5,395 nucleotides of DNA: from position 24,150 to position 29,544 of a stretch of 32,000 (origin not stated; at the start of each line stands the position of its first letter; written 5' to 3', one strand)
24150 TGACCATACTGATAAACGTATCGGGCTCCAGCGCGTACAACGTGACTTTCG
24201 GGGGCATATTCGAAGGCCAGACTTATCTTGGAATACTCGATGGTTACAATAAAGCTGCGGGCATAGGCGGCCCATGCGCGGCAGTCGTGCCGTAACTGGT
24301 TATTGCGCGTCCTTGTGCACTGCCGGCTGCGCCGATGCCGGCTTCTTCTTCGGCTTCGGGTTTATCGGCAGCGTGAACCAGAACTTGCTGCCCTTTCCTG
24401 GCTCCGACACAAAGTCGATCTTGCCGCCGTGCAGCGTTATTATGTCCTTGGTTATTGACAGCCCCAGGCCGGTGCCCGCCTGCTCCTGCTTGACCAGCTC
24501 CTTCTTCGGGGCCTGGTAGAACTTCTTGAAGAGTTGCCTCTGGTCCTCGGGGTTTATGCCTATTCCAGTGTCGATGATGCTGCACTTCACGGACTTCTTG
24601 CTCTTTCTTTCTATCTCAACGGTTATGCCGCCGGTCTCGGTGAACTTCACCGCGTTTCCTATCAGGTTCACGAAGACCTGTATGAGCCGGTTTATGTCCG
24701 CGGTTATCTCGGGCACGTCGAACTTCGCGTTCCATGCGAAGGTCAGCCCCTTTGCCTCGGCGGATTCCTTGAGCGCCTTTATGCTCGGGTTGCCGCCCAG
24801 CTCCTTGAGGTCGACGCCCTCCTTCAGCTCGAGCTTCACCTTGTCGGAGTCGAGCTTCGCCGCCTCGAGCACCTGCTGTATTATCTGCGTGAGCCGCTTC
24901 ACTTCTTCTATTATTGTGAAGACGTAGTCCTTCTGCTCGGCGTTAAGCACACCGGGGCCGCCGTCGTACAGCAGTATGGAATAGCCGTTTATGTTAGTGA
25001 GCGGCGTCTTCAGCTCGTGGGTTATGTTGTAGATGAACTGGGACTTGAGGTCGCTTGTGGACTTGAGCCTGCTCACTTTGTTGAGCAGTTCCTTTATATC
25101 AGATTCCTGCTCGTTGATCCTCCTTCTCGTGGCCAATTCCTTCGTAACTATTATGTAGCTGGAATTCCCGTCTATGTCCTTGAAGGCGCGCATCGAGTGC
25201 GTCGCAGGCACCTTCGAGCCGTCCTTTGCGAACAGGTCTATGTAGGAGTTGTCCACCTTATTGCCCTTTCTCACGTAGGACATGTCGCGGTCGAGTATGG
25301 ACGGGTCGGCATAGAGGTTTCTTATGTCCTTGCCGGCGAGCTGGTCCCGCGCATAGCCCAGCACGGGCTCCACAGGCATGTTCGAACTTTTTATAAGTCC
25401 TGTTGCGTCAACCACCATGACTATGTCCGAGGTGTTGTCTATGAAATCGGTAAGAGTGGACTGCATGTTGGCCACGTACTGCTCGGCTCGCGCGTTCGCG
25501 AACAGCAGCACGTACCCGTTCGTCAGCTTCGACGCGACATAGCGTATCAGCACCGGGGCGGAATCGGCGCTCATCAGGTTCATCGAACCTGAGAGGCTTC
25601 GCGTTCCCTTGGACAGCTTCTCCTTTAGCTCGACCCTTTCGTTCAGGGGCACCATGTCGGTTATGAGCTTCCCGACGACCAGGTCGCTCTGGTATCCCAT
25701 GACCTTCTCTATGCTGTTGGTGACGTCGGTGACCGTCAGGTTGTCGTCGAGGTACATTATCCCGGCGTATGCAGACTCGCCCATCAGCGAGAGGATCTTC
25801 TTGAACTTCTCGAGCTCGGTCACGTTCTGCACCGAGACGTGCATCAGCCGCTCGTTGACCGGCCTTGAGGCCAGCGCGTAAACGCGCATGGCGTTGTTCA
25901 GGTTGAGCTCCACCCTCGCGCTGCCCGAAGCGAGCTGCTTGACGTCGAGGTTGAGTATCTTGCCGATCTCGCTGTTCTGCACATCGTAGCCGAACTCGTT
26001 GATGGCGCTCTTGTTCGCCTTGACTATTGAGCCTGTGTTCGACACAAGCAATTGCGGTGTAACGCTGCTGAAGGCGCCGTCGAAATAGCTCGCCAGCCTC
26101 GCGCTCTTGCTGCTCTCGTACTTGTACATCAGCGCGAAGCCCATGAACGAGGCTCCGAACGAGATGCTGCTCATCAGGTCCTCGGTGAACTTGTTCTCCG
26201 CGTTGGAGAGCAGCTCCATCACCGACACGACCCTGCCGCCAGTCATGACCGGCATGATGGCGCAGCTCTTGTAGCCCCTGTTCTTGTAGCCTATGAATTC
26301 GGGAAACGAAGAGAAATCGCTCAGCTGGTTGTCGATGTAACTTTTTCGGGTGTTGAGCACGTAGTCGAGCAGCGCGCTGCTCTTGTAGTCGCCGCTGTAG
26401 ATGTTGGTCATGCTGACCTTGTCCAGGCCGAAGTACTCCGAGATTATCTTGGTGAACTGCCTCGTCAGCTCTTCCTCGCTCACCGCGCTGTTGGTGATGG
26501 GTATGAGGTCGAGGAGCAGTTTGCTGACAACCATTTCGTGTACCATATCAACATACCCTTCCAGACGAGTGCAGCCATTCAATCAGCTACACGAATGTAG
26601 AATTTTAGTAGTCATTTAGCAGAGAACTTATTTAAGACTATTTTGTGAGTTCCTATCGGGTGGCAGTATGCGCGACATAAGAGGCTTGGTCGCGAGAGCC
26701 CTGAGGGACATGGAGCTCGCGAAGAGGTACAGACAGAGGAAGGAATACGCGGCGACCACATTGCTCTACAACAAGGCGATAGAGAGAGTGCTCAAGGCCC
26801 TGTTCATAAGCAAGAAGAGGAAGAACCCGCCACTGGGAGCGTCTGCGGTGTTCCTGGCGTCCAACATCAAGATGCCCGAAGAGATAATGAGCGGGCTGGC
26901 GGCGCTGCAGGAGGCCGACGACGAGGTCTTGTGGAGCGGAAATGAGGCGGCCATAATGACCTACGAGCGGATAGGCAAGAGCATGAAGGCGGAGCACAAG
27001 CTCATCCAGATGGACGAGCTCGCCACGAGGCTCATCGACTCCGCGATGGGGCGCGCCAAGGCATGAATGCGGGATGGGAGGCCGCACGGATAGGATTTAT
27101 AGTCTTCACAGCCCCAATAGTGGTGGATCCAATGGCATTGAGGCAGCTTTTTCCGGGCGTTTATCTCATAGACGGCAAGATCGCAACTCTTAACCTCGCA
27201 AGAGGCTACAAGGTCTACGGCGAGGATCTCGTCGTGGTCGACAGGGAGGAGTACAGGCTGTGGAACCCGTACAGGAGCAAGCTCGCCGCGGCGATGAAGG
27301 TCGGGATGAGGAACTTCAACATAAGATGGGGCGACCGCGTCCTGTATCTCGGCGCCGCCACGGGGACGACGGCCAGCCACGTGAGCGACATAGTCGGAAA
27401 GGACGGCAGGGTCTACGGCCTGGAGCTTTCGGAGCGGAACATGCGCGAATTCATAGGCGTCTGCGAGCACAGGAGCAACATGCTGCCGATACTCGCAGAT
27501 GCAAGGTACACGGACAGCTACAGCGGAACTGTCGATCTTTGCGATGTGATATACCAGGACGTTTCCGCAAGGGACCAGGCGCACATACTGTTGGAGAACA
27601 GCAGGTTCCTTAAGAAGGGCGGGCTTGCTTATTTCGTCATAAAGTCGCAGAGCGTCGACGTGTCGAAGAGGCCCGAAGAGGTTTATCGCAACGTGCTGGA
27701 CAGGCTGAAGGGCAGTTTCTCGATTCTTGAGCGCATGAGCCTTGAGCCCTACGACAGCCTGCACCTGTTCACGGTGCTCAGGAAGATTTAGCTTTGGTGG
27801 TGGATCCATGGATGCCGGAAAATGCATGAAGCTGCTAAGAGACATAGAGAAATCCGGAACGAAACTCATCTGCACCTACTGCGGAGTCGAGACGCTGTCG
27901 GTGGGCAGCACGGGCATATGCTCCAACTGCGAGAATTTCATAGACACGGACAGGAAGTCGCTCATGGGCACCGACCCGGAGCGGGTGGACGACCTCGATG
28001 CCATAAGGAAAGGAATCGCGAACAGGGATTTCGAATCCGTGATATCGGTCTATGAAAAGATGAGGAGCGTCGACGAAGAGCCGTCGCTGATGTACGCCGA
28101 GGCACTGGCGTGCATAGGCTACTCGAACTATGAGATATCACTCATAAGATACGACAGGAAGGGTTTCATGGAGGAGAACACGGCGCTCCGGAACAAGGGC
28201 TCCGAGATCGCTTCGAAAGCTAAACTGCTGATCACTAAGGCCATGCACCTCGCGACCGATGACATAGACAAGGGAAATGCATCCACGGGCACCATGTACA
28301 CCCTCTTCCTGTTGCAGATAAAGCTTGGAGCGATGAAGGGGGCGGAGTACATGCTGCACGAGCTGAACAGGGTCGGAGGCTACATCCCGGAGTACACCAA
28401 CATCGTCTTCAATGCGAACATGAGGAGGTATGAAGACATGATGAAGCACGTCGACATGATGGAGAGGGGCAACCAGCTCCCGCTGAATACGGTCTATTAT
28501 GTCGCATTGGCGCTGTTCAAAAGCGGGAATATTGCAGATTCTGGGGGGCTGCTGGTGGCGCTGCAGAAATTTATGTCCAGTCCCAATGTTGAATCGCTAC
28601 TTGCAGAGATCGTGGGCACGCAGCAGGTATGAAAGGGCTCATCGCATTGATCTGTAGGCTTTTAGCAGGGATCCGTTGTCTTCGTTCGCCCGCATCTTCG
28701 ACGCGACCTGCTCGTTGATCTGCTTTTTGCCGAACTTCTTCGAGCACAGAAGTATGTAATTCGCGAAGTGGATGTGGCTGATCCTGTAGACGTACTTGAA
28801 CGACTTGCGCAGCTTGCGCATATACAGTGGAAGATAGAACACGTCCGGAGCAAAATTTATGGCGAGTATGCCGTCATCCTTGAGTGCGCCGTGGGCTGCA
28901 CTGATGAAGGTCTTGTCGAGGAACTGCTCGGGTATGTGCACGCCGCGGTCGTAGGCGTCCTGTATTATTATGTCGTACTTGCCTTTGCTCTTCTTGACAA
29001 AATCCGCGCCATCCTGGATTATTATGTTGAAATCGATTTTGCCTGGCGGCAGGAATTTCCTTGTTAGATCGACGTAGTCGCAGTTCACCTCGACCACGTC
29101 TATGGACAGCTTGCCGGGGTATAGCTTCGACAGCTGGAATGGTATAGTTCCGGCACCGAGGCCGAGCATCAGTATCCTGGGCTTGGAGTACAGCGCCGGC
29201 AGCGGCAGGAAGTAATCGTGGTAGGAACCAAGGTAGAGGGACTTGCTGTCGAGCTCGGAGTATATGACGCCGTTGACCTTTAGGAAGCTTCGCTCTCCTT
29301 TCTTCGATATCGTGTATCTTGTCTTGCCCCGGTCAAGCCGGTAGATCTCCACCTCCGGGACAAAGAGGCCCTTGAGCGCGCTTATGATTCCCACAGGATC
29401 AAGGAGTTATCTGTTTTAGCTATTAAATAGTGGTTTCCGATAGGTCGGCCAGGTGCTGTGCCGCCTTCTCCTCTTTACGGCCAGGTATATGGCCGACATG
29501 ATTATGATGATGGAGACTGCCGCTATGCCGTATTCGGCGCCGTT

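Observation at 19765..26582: Candidate signal-controlled surface-filament/adhesion module: multi-PAS kinase, REC-GGDEF-like regulator, pilin and two unknown proteins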

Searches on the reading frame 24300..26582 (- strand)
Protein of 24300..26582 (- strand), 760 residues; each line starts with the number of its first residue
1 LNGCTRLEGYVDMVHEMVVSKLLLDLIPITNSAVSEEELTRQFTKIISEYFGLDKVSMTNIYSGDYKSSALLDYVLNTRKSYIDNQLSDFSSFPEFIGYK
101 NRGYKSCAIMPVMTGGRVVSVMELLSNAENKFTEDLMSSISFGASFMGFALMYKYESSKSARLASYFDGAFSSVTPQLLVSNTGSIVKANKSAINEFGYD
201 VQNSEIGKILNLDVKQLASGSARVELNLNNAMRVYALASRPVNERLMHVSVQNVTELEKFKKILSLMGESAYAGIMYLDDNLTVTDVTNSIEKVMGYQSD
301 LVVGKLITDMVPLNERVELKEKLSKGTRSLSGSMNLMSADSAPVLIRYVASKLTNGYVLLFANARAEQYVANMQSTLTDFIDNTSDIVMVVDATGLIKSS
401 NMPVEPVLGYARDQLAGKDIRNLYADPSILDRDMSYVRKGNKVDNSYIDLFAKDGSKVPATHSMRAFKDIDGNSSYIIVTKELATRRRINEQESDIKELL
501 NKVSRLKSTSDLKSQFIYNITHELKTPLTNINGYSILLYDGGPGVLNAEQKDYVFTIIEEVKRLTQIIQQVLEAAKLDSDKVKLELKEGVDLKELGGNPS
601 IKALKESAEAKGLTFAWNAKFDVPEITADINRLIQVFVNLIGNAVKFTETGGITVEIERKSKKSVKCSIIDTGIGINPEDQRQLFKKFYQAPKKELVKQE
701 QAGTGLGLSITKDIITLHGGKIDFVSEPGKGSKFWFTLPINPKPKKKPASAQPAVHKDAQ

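Call 3: search_protein_families(library=pfam, proteins=[window:24300-26582:-], max_evalue=0.1)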
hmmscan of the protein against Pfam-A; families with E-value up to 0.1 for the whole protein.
window:24300-26582:- (760 aa): 12 families
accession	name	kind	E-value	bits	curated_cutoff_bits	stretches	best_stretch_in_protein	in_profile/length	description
PF02518.31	HATPase_c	-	9.5e-30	103.7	26.4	1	629-740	2-109/111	Histidine kinase-, DNA gyrase B-, and HSP90-like ATPase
PF00512.31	HisKA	-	1.2e-16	60.9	26.9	1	513-579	2-65/66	His Kinase A (phospho-acceptor) domain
PF13426.13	PAS_9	-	1.7e-15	57.6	27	2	386-479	2-96/103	PAS domain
PF00989.32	PAS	-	1.8e-12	47.7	22.6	2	380-479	6-108/113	PAS fold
PF13185.12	GAF_2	-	1.7e-05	25.4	28.6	1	68-151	53-135/136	GAF domain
PF13188.13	PAS_8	-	2e-05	24.7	21.8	0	180-211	16-48/65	PAS domain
PF13589.12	HATPase_c_3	-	0.00065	20.2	25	1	637-708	7-77/137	Histidine kinase-, DNA gyrase B-, and HSP90-like ATPase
PF08448.16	PAS_4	-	0.0019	18.8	23.1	0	272-323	5-56/110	PAS fold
PF01590.32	GAF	-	0.0023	18.9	22.4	1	37-140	3-122/133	GAF domain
PF15714.11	SpoVT_C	-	0.046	14.2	27.5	0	70-148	47-124/128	Stage V sporulation protein T C-terminal, transcription factor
PF13596.12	PAS_10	-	0.053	14.6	22.1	0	267-355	4-92/106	PAS domain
PF24820.1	Diguanyl_cycl_sensor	-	0.055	13.8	28.1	0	380-423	1-44/109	Diguanylate cyclase-like sensor domain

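Call 5: search_protein_families(library=ncbifam, proteins=[window:24300-26582:-], max_evalue=0.1)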
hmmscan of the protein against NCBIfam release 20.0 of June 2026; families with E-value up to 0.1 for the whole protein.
window:24300-26582:- (760 aa): 87 families (the best 25 are shown)
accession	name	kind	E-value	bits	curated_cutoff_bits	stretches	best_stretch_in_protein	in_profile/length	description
NF046044.1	PnpS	equivalog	8.6e-59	199.5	400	1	366-739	46-390/390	two-component system histidine kinase PnpS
NF008318.0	PRK11107.1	equivalog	9.2e-53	179.5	890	1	505-746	285-524/920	two-component sensor histidine kinase BarA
NF045911.1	TCSHisKinNblS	equivalog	6.7e-52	176.6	1000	2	500-740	375-620/621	two-component system sensor histidine kinase NblS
NF038297.2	hybrid_HK_HrmK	equivalog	2.8e-51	174.9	725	1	480-750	202-467/607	hybrid histidine kinase/response regulator HrmK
NF008302.0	PRK11091.1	equivalog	2.9e-50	171.3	838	1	364-743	144-508/779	aerobic respiration two-component sensor histidine kinase ArcB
NF008468.0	PRK11360.1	equivalog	1.9e-49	168.6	646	2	370-745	263-613/616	two-component system sensor histidine kinase AtoS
TIGR02966.1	phoR_proteo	equivalog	2.9e-48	164.6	334.2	1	375-737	6-332/333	phosphate regulon sensor histidine kinase PhoR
TIGR02956.1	TMAO_torS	equivalog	1.5e-47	162.3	676.5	1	509-745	460-687/967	TMAO reductase system sensor histidine kinase/response regulator TorS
NF047874.1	MASE3_PAS_HK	subfamily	1.3e-46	159.7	560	1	365-747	255-632/655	MASE3 domain-containing sensor histidine kinase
NF033092.0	HK_WalK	equivalog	1.5e-46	159.2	725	1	377-740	260-594/594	cell wall metabolism sensor histidine kinase WalK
NF011874.0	PRK15347.1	equivalog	7e-41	140.2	852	1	509-742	394-616/921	two component system sensor kinase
NF040691.1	MtrAB_MtrB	equivalog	1.5e-40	139.7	450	1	498-742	256-494/507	MtrAB system histidine kinase MtrB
NF006800.0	PRK09303.1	equivalog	2.5e-39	135.3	342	1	488-742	126-379/383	histidine kinase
NF041947.1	LuxQ_Vibrio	equivalog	3.5e-37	127.8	1200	1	509-751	468-707/843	quorum-sensing autoinducer 2 sensor kinase/phosphatase LuxQ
NF045901.1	HisKinLetSLeg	equivalog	2.9e-36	124.8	1650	1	479-737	261-515/906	two-component system sensor histidine kinase LetS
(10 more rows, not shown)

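Call 74: search_protein_families(library=padloc, proteins=[window:24300-26582:-], max_evalue=0.01)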
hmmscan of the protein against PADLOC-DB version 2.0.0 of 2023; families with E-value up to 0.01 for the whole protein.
window:24300-26582:- (760 aa): 1 family
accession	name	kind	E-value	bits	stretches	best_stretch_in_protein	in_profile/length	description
PDLC04647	PDC-M43B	-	4.3e-07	27.3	1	638-727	233-320/347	-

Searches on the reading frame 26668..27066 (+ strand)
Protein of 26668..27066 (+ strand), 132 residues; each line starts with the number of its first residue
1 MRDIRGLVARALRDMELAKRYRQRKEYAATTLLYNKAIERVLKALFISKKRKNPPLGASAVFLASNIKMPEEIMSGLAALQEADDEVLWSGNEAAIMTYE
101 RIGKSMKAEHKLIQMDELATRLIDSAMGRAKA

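Call 25: search_protein_families(library=pfam, proteins=[window:26668-27066:+], max_evalue=0.001)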
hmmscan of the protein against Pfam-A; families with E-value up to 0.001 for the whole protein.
window:26668-27066:+ (132 aa): 1 family
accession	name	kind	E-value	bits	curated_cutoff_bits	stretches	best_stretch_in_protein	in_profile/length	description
PF05168.19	HEPN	-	2.2e-06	28.3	22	1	7-81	4-81/117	HEPN domain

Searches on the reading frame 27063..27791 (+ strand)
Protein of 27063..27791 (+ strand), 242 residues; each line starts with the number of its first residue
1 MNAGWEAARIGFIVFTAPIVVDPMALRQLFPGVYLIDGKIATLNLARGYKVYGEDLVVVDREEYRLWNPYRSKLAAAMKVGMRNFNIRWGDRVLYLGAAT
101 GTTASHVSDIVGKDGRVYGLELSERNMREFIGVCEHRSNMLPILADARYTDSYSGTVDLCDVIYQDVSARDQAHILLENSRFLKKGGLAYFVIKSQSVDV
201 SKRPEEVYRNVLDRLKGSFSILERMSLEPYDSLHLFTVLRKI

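Call 25: search_protein_families(library=pfam, proteins=[window:27063-27791:+], max_evalue=0.001)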
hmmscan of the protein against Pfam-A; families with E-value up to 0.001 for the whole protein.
window:27063-27791:+ (242 aa): 2 families
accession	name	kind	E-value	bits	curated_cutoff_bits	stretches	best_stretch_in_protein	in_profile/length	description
PF01269.23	Fibrillarin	-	6.5e-75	251.6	27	1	29-238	6-222/227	Fibrillarin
PF13649.12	Methyltransf_25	-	0.0001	23.4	27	1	93-187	1-97/97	Methyltransferase domain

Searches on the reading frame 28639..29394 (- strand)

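Call 25: search_protein_families(library=pfam, proteins=[window:28639-29394:-], max_evalue=0.001)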
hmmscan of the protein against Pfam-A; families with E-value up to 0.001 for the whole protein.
window:28639-29394:- (251 aa): 2 families
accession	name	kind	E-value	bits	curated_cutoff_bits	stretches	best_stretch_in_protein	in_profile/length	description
PF01564.23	Spermine_synth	-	3.7e-14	53.1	22.9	1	70-234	18-179/186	Spermine/spermidine synthase domain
PF05175.20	MTS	-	3.2e-05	24.1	23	1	71-202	32-157/170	Methyltransferase small domain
